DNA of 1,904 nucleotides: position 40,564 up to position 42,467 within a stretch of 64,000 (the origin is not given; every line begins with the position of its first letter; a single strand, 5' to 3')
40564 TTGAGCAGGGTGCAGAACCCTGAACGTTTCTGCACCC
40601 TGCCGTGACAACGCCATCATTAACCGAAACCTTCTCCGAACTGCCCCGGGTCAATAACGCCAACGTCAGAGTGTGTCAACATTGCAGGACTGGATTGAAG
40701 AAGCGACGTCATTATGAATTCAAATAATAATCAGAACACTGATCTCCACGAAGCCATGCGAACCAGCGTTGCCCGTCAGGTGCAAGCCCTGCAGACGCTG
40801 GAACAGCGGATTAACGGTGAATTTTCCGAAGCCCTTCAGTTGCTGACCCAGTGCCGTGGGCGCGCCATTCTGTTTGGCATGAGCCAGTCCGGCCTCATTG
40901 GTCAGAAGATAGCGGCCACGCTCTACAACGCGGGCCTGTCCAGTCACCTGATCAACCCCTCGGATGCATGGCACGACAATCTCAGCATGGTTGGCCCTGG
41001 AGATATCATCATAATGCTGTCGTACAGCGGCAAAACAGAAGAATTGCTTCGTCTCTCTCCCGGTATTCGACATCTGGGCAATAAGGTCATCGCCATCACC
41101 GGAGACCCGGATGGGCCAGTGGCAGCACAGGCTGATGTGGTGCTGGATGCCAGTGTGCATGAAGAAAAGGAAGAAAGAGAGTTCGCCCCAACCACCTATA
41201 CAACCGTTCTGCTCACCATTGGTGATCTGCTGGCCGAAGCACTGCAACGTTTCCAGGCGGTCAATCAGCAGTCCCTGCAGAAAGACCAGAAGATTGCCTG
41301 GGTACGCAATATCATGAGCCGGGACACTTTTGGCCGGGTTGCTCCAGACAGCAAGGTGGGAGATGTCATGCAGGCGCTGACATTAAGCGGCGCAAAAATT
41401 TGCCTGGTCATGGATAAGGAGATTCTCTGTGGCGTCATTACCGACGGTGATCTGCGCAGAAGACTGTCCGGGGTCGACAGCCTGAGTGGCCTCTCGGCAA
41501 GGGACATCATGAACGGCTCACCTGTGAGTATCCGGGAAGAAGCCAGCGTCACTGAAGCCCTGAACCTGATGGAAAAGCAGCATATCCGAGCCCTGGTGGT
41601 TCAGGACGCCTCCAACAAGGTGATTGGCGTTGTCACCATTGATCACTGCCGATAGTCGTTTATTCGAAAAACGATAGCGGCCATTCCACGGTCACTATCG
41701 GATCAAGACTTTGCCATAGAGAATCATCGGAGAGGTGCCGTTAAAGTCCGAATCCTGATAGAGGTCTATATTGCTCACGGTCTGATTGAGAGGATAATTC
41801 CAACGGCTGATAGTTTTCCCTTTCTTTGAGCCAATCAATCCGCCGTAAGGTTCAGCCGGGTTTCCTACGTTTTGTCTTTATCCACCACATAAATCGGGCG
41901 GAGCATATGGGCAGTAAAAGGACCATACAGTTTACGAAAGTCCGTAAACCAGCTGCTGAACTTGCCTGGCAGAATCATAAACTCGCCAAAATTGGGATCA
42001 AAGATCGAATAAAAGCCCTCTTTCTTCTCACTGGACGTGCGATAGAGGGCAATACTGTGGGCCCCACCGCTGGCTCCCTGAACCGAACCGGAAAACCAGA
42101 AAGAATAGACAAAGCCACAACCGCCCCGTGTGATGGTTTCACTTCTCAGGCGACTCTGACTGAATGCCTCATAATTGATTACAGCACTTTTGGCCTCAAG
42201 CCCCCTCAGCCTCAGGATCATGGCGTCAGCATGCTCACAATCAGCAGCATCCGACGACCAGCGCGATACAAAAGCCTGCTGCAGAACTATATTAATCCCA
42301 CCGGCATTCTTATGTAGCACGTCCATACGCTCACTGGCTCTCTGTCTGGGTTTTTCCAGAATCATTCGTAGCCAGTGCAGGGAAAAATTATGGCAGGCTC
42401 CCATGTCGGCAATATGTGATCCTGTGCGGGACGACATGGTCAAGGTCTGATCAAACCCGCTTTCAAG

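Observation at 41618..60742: T6SS cluster is an island bracketed by long direct repeats of its host locus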

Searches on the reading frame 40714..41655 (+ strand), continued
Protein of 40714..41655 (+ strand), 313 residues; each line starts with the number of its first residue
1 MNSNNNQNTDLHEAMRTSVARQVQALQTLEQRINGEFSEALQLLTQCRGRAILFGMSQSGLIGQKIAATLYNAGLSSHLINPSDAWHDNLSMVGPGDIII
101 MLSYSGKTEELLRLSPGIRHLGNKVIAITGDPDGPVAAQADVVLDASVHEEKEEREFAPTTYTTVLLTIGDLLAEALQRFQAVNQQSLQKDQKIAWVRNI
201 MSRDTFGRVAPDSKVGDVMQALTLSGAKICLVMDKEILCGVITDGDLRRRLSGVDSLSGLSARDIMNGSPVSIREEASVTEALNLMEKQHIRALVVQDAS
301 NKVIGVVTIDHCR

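Call 51: find_encoding_contigs(protein=P0011, flank=10000, max_places=3)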
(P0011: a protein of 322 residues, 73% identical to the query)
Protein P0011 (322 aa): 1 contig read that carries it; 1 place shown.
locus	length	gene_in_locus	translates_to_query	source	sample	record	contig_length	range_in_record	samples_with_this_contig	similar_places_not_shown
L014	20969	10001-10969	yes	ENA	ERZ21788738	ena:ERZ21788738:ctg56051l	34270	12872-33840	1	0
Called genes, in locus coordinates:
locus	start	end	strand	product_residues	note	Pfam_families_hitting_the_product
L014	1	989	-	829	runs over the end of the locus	PF02687:FtsX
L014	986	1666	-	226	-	PF00005:ABC_tran, PF13304:AAA_21 (faint)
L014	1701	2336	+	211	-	PF25182:NonGDSL, PF00657:Lipase_GDSL, PF13472:Lipase_GDSL_2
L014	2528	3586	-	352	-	PF01734:Patatin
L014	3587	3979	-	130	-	PF13279:4HBT_2, PF03061:4HBT, PF01643:Acyl-ACP_TE (weak)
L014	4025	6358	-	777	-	PF02470:MlaD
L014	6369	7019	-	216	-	PF04403:PqiA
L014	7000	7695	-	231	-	PF04403:PqiA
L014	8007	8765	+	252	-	PF08220:HTH_DeoR, PF08279:HTH_11 (weak), PF00455:DeoRC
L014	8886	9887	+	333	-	PF04166:PdxA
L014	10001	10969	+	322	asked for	PF01380:SIS, PF00571:CBS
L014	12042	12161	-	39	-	-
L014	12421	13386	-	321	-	PF13677:MotB_plug, PF00691:OmpA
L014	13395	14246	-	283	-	PF20560:MotA_N, PF01618:MotA_ExbB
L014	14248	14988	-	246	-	PF04542:Sigma70_r2, PF04539:Sigma70_r3, PF08281:Sigma70_r4_2, PF04545:Sigma70_r4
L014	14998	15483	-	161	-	PF03748:FliL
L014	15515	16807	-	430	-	PF02120:Flg_hook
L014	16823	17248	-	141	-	PF02561:FliS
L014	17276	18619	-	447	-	PF02465:FliD_N, PF07196:Flagellin_IN, PF07195:FliD_C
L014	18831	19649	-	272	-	PF00669:Flagellin_N, PF00700:Flagellin_C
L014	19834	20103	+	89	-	PF01313:Bac_export_3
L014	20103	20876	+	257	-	PF01311:Bac_export_1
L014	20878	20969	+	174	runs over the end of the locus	?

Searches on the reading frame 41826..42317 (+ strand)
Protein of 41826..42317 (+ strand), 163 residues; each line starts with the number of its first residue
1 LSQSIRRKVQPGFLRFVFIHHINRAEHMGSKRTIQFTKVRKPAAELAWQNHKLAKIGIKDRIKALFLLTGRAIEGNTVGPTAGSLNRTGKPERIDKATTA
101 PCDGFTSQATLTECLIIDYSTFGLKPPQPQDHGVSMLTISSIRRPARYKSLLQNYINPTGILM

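Call 9: search_protein_families(library=pfam, proteins=[window:41826-42317:+])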
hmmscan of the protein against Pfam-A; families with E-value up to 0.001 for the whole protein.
window:41826-42317:+ (163 aa): 0 families

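Call 23: search_protein_families(library=pfam, proteins=[window:41826-42317:+], max_evalue=1)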
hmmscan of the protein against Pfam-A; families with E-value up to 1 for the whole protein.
window:41826-42317:+ (163 aa): 0 families
